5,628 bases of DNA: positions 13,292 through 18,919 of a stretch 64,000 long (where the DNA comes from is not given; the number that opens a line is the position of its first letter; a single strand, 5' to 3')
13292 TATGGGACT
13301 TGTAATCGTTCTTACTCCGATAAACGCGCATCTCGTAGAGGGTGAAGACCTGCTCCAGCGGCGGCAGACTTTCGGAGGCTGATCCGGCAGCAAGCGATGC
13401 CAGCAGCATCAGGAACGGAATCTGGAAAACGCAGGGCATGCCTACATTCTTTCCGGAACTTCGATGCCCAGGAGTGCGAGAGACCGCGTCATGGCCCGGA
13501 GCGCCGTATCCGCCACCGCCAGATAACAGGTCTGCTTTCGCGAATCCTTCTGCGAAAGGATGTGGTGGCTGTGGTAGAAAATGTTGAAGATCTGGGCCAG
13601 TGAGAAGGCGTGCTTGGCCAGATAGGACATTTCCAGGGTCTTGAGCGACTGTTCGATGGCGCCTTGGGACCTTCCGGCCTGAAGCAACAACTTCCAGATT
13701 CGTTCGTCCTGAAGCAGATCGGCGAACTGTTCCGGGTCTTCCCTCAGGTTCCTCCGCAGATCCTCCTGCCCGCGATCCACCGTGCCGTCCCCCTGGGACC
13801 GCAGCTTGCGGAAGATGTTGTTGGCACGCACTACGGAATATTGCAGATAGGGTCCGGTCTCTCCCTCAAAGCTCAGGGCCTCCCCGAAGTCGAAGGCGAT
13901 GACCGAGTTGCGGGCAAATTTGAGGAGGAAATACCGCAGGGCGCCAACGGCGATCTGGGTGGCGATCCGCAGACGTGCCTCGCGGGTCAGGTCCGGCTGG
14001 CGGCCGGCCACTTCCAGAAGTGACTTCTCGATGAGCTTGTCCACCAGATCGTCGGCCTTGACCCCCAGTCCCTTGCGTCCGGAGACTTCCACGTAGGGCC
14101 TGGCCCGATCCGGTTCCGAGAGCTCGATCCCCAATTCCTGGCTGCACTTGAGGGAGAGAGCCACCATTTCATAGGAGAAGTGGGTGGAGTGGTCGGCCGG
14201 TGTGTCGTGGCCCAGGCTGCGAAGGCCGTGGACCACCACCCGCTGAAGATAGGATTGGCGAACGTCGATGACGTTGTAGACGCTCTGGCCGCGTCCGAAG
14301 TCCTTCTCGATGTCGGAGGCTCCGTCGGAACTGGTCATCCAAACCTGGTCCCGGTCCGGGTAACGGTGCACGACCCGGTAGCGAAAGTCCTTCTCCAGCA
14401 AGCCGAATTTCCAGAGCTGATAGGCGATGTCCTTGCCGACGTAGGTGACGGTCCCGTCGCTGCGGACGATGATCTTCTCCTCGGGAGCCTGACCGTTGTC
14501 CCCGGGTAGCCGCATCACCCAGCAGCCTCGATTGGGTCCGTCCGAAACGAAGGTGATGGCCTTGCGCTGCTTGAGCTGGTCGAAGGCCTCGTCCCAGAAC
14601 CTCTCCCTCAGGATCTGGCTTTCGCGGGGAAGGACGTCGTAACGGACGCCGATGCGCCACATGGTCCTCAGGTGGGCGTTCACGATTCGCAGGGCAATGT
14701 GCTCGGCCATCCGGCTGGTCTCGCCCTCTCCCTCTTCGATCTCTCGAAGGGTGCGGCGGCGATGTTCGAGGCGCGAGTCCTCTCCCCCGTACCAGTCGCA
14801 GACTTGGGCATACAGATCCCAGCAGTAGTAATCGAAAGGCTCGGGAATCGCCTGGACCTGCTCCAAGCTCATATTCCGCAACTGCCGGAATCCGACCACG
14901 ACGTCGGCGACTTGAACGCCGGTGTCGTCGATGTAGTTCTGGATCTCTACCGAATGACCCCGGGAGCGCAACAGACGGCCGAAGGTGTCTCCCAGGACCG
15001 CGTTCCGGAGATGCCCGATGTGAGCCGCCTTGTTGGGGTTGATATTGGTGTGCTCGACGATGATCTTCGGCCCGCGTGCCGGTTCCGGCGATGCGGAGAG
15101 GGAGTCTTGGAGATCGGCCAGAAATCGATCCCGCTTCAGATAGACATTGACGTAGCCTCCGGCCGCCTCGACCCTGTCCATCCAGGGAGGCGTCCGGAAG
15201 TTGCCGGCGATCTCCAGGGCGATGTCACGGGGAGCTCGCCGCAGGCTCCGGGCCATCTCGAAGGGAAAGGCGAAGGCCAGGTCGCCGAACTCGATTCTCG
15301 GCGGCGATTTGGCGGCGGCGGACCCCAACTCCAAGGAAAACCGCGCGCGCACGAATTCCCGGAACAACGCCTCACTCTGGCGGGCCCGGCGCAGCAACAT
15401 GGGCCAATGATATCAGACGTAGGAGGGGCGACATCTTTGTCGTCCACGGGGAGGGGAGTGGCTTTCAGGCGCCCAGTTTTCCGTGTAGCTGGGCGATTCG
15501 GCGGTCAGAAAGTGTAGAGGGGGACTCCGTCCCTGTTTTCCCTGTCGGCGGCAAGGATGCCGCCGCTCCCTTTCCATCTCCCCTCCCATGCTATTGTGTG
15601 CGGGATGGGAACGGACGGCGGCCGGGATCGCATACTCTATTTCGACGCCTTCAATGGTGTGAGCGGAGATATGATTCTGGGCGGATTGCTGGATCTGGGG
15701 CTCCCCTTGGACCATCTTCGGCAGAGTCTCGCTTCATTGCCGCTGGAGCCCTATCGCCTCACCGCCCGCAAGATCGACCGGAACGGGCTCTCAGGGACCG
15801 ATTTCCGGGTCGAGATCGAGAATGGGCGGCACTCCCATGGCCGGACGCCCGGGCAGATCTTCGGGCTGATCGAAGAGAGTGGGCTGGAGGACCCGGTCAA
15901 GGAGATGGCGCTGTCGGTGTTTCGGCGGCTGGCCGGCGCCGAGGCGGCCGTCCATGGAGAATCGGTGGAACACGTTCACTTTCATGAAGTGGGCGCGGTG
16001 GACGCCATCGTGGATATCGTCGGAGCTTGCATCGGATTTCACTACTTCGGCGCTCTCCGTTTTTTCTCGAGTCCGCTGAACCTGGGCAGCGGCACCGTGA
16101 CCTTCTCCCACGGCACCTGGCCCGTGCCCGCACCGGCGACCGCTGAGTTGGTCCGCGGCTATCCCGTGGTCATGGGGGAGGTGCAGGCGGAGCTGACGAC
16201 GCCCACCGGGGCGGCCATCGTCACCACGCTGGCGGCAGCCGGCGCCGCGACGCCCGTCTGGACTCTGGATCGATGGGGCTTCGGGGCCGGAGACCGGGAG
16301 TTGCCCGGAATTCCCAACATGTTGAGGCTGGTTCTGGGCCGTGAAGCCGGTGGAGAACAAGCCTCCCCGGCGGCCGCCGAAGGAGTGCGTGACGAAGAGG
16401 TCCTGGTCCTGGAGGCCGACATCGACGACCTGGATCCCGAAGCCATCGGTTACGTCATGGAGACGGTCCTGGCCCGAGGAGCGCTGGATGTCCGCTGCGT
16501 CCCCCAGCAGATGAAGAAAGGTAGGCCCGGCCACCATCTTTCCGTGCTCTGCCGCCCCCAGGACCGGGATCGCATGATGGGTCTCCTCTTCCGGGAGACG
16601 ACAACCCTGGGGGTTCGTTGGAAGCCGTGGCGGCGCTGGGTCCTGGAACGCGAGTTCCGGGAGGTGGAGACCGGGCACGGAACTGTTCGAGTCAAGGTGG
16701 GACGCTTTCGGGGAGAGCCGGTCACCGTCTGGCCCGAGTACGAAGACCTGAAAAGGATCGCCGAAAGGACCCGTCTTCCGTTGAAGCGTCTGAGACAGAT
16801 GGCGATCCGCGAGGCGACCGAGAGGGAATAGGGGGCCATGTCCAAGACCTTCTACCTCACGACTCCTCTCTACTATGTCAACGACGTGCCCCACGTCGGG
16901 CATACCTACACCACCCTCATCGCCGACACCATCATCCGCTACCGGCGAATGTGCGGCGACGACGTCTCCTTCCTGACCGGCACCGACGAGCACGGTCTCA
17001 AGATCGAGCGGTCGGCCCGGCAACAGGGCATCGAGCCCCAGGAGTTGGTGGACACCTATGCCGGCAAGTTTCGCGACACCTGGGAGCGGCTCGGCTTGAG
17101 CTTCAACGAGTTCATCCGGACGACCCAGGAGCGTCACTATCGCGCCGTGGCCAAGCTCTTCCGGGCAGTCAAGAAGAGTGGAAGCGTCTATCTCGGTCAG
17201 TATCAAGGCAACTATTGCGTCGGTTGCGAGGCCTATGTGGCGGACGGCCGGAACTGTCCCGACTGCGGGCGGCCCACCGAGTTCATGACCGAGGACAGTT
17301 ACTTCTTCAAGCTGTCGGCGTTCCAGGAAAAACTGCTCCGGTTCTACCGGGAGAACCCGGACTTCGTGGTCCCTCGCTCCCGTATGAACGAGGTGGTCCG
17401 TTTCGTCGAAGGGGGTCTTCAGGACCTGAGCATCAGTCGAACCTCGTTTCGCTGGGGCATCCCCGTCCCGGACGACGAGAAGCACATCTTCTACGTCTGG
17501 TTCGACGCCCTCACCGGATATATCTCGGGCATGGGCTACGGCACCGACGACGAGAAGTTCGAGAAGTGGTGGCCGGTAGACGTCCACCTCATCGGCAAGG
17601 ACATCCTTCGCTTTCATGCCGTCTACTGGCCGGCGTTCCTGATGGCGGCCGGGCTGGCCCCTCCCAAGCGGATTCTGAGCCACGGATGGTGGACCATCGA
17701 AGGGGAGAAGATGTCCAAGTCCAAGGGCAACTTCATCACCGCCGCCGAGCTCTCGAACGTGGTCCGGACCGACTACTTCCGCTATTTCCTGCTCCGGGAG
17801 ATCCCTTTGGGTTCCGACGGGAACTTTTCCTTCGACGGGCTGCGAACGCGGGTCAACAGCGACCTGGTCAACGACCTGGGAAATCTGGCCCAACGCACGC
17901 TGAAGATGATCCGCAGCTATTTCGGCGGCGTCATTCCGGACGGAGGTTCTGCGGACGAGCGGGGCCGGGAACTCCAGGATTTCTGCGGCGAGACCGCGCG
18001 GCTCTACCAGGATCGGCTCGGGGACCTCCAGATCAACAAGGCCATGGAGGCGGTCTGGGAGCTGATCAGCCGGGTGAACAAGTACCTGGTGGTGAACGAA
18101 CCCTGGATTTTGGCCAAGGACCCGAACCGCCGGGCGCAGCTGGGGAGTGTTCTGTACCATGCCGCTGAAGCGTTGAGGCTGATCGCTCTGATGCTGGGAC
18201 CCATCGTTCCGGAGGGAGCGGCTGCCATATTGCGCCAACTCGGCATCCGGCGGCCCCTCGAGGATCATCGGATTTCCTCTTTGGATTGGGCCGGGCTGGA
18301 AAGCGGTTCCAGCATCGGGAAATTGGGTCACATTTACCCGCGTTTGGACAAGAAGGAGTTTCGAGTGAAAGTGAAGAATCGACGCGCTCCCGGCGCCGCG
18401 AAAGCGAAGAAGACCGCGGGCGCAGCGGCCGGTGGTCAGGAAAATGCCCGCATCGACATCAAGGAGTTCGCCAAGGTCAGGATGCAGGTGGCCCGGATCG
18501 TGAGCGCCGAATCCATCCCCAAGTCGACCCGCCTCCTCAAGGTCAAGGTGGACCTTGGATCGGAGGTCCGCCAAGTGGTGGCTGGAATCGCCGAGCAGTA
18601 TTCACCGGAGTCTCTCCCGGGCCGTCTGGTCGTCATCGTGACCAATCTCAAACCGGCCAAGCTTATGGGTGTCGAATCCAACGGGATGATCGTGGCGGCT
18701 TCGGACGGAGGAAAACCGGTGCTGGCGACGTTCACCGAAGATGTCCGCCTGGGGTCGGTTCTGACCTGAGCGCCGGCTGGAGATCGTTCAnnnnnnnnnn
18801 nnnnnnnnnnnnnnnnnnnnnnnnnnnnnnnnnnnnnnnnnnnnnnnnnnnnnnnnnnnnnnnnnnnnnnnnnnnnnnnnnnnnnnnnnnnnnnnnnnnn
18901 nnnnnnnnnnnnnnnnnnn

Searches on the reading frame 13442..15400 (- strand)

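Call 56: search_protein_families(library=pfam, proteins=[window:13442-15400:-], max_evalue=0.00001)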
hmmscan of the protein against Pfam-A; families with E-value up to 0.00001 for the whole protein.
window:13442-15400:- (652 aa): 3 families
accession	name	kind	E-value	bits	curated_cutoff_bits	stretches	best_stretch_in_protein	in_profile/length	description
PF00750.26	tRNA-synt_1d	-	3.4e-21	76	23.3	1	111-328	20-222/349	tRNA synthetases class I (R), catalytic domain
PF05746.21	DALR_1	-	1.4e-16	61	22.3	1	519-652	1-117/117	DALR anticodon binding domain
PF03485.21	Arg_tRNA_synt_N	-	3.6e-12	47.1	21.5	1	28-88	24-85/85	Arginyl tRNA synthetase N terminal domain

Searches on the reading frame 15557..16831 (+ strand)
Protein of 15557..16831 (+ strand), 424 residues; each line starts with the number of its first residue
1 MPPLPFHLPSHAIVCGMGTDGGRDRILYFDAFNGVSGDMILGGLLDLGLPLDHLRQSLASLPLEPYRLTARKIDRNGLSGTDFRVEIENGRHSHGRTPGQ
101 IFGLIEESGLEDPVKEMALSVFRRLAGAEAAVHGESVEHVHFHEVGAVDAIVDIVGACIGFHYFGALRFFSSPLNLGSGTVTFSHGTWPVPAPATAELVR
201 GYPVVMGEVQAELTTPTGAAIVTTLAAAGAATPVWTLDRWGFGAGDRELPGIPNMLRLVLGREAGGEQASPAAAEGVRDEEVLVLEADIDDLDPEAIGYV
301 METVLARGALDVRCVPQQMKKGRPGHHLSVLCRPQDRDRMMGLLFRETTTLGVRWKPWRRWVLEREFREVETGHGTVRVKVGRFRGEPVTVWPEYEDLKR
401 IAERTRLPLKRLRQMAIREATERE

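Call 56: search_protein_families(library=pfam, proteins=[window:15557-16831:+], max_evalue=0.00001)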
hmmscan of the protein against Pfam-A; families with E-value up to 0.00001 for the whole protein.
window:15557-16831:+ (424 aa): 1 family
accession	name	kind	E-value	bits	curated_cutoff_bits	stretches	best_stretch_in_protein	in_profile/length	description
PF01969.22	Ni_insertion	-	4.4e-139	464.2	22.1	1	27-411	1-373/375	Nickel insertion protein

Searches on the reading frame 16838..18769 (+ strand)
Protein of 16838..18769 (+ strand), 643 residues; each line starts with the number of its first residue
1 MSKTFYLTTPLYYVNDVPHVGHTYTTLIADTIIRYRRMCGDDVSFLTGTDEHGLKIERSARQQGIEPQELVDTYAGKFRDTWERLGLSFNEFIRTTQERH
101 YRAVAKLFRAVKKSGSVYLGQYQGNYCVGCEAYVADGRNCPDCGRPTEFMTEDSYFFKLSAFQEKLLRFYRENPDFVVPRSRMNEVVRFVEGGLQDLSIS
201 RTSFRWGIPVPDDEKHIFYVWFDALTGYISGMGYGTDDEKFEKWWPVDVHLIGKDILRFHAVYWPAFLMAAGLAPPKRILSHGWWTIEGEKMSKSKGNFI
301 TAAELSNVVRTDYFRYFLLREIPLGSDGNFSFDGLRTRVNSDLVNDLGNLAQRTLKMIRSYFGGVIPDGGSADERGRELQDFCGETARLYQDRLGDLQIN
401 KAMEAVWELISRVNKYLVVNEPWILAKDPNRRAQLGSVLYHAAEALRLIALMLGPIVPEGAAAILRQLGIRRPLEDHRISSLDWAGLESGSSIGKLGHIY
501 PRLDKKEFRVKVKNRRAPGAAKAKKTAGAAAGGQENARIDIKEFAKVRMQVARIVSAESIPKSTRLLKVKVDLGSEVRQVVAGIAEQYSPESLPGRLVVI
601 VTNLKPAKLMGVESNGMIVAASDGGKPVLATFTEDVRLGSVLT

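Call 56: search_protein_families(library=pfam, proteins=[window:16838-18769:+], max_evalue=0.00001)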
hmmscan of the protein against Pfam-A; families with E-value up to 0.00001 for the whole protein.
window:16838-18769:+ (643 aa): 5 families
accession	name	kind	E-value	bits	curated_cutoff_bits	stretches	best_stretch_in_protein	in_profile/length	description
PF09334.17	tRNA-synt_1g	-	6.5e-115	384.5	20.1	2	143-355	172-391/391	tRNA synthetases class I (M)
PF00133.28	tRNA-synt_1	-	4.8e-35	121.6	22.7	2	3-211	23-244/414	tRNA synthetases class I (I, L, M and V)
PF01588.26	tRNA_bind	-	2.8e-26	91.9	27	1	549-640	1-95/96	Putative tRNA binding domain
PF01406.26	tRNA-synt_1e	-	1.5e-12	48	27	0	247-320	208-282/301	tRNA synthetases class I (C) catalytic domain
PF19303.5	Anticodon_3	-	5e-08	33.4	23.5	1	366-470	1-103/152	Anticodon binding domain of methionyl tRNA ligase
